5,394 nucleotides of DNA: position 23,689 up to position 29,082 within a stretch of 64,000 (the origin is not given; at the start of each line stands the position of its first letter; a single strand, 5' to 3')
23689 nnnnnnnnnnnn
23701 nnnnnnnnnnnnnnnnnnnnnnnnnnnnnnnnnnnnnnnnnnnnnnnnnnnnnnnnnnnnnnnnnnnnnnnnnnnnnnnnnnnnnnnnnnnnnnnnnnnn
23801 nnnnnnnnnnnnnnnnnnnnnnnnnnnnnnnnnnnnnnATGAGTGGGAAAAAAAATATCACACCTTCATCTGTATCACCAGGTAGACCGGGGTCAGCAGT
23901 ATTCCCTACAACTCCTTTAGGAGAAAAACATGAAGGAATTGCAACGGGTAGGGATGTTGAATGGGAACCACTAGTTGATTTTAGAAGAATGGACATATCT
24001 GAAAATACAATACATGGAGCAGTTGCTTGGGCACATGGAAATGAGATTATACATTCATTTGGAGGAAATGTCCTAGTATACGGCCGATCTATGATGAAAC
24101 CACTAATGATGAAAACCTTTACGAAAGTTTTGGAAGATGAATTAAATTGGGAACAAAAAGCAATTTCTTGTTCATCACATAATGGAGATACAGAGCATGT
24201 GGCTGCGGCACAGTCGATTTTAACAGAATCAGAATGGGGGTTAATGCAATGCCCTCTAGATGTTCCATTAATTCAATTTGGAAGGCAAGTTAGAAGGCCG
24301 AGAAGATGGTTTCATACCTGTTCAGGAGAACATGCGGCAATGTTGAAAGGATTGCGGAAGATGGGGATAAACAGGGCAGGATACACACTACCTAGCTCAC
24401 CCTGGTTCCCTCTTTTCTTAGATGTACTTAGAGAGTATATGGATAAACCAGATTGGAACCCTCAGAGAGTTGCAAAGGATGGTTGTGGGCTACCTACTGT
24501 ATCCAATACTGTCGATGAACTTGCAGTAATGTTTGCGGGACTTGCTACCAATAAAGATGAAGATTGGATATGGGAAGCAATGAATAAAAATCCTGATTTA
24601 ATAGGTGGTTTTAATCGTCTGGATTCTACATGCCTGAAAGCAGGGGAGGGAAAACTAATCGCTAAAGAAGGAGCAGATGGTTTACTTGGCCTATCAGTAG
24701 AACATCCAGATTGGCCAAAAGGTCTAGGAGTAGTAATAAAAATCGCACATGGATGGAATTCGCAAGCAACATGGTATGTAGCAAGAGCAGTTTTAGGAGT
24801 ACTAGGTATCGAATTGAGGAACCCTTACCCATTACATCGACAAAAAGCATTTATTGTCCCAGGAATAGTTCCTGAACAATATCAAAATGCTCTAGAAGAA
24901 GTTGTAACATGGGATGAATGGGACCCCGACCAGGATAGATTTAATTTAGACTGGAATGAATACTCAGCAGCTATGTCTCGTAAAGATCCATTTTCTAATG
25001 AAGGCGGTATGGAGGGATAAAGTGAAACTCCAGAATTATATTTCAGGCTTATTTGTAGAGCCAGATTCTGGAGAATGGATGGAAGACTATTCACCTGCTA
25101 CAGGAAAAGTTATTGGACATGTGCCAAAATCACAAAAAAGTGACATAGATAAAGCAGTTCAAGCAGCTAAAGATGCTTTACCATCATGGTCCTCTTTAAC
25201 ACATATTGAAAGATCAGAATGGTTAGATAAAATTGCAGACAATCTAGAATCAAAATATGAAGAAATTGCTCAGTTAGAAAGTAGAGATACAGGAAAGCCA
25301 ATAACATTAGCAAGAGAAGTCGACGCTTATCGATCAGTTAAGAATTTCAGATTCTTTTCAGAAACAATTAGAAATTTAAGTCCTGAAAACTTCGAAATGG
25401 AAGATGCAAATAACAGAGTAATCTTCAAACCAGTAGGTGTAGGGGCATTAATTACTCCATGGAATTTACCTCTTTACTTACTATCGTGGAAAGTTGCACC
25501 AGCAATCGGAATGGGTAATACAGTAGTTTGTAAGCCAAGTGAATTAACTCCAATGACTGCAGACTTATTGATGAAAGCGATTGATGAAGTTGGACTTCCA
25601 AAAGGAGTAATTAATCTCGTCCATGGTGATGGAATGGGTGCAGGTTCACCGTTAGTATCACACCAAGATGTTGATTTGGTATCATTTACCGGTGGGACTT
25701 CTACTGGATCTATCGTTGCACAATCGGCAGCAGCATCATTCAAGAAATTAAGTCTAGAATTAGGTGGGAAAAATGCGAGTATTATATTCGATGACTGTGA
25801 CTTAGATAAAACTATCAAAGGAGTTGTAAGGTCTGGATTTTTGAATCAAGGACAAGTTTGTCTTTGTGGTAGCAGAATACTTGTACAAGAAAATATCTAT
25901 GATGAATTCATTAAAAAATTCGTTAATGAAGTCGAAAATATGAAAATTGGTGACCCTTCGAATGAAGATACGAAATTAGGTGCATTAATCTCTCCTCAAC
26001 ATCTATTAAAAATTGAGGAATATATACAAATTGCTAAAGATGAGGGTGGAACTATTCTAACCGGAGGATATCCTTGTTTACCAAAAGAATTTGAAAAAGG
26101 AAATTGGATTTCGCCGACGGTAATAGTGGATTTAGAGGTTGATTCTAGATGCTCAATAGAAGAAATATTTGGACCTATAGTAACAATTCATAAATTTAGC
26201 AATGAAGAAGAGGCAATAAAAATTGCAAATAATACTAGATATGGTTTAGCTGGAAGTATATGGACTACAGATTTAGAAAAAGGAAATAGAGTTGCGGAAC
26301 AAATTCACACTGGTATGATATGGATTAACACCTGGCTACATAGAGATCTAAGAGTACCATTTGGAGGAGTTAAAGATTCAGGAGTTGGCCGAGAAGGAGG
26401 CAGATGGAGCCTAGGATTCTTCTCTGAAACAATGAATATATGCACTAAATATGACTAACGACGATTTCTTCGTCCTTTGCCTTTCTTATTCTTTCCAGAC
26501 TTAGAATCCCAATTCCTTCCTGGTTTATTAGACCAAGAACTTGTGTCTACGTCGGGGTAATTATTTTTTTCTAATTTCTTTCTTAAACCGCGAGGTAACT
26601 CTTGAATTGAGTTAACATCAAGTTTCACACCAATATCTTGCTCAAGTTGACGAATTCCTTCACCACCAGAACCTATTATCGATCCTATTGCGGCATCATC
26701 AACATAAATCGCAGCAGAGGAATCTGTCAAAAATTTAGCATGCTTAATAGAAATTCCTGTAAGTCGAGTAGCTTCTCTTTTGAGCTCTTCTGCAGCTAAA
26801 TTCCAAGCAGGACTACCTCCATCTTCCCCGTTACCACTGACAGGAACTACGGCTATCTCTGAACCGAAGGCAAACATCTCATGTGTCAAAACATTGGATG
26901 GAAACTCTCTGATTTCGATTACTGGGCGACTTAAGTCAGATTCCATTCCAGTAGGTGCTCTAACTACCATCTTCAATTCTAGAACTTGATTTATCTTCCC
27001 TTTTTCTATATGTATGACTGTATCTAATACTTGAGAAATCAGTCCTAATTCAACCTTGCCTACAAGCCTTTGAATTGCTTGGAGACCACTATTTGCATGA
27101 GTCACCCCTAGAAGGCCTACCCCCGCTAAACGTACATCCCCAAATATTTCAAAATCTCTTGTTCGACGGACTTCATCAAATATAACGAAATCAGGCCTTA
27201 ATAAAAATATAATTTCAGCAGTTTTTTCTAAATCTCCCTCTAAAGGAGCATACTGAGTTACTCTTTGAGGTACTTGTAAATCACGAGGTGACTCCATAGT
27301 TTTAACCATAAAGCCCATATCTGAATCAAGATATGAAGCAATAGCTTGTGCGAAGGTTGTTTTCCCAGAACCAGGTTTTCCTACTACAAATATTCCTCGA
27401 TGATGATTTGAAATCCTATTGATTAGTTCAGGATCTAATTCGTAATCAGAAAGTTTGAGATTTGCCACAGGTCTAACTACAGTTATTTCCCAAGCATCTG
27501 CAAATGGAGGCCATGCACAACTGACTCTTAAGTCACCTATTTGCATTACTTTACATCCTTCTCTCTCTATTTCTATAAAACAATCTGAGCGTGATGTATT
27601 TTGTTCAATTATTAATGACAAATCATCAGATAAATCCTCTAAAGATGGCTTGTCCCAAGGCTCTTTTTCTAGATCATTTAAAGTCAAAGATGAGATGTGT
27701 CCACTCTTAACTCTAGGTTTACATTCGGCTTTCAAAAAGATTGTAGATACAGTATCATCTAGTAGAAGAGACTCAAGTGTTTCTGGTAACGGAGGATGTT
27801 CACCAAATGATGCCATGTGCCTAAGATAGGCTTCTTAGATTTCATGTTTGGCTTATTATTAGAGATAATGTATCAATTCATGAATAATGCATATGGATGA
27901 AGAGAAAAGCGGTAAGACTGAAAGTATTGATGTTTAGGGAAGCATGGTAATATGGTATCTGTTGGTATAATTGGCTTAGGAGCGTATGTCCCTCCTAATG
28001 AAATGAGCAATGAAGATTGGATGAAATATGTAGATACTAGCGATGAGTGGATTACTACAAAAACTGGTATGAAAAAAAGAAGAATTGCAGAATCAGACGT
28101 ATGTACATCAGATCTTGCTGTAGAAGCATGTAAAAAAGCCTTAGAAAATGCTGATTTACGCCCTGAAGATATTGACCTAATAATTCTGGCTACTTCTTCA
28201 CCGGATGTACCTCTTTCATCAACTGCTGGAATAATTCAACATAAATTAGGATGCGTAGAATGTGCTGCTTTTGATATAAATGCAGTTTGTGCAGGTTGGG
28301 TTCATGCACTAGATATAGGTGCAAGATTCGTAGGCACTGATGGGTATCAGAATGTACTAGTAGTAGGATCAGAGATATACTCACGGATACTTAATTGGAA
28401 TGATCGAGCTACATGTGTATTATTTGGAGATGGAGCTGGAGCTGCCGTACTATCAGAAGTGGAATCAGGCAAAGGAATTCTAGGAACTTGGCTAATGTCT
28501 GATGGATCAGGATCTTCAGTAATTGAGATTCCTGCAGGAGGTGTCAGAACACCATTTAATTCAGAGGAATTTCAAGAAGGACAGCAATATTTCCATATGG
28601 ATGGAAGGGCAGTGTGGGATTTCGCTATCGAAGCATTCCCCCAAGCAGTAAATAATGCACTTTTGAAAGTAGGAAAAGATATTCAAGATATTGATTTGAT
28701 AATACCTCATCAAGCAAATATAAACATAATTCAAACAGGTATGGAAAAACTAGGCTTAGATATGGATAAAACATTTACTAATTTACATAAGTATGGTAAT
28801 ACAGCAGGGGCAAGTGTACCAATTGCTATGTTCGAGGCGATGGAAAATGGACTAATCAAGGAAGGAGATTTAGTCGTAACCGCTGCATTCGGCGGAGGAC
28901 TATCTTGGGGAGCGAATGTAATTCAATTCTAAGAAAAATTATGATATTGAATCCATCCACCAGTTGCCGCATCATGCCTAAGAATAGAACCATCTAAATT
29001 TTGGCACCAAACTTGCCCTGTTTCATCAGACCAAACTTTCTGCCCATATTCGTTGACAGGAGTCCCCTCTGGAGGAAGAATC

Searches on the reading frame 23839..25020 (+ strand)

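Call 30: search_protein_families(library=pfam, proteins=[window:23839-25020:+], max_evalue=0.0001)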
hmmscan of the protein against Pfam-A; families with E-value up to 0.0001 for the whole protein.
window:23839-25020:+ (393 aa): 1 family
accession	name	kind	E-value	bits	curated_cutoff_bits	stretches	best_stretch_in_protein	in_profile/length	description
PF06089.17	Asparaginase_II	-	2.1e-45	155.5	25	1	47-327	2-295/322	L-asparaginase II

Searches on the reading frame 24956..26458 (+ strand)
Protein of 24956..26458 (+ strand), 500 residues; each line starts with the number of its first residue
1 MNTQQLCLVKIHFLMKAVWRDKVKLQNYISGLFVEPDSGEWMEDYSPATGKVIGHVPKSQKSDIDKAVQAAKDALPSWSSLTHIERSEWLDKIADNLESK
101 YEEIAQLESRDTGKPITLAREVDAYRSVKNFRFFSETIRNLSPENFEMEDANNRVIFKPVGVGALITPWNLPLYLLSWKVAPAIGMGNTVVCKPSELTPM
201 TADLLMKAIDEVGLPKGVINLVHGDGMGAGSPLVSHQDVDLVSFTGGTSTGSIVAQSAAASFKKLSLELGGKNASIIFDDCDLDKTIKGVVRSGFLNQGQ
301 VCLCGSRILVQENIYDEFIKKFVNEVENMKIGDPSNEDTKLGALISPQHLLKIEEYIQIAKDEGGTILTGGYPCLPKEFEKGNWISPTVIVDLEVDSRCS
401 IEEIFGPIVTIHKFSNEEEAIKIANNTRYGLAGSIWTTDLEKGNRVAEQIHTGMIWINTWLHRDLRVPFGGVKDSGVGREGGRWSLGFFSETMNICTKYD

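Call 30: search_protein_families(library=pfam, proteins=[window:24956-26458:+], max_evalue=0.0001)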
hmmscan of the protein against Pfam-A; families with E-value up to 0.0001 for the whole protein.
window:24956-26458:+ (500 aa): 2 families
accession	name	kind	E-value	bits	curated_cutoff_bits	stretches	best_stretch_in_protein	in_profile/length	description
PF00171.27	Aldedh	-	5.6e-170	566.3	23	1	33-494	1-460/461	Aldehyde dehydrogenase family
PF07368.16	DUF1487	-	2.3e-05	24.4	23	0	276-458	9-167/215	Protein of unknown function (DUF1487)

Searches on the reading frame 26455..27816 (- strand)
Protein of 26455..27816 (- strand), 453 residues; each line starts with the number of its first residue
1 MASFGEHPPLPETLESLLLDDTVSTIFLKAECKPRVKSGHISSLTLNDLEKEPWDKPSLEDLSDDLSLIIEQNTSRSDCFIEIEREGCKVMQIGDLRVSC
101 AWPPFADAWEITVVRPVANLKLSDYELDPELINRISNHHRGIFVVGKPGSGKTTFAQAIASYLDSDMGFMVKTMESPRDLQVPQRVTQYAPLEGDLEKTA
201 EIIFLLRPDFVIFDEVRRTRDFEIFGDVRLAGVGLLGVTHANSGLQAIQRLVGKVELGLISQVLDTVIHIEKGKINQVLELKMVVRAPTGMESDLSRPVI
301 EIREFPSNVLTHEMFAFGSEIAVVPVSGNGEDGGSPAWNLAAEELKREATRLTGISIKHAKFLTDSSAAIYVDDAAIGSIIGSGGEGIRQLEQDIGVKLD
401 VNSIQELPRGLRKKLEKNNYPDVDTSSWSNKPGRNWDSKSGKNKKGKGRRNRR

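Call 30: search_protein_families(library=pfam, proteins=[window:26455-27816:-], max_evalue=0.0001)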
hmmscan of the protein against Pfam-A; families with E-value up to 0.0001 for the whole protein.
window:26455-27816:- (453 aa): 2 families
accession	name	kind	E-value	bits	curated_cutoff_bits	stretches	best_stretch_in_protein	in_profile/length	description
PF00437.27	T2SSE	-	5.2e-08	32.4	24.9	1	130-268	132-273/370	Type II/IV secretion system protein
PF00013.35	KH_1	-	1.9e-05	24.8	21.5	1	370-403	4-37/66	KH domain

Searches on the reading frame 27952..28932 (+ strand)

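Call 30: search_protein_families(library=pfam, proteins=[window:27952-28932:+], max_evalue=0.0001)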
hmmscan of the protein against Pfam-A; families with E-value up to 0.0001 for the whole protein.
window:27952-28932:+ (326 aa): 3 families
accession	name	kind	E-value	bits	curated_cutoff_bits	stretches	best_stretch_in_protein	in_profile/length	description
PF08541.16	ACP_syn_III_C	-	4.2e-32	110.6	26.6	1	241-325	5-89/90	3-Oxoacyl-[acyl-carrier-protein (ACP)] synthase III C terminal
PF08545.16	ACP_syn_III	-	1.7e-28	98.7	24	1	107-185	1-80/80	3-Oxoacyl-[acyl-carrier-protein (ACP)] synthase III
PF00108.29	Thiolase_N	-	2.9e-07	30.6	26.4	1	36-145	7-117/260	Thiolase, N-terminal domain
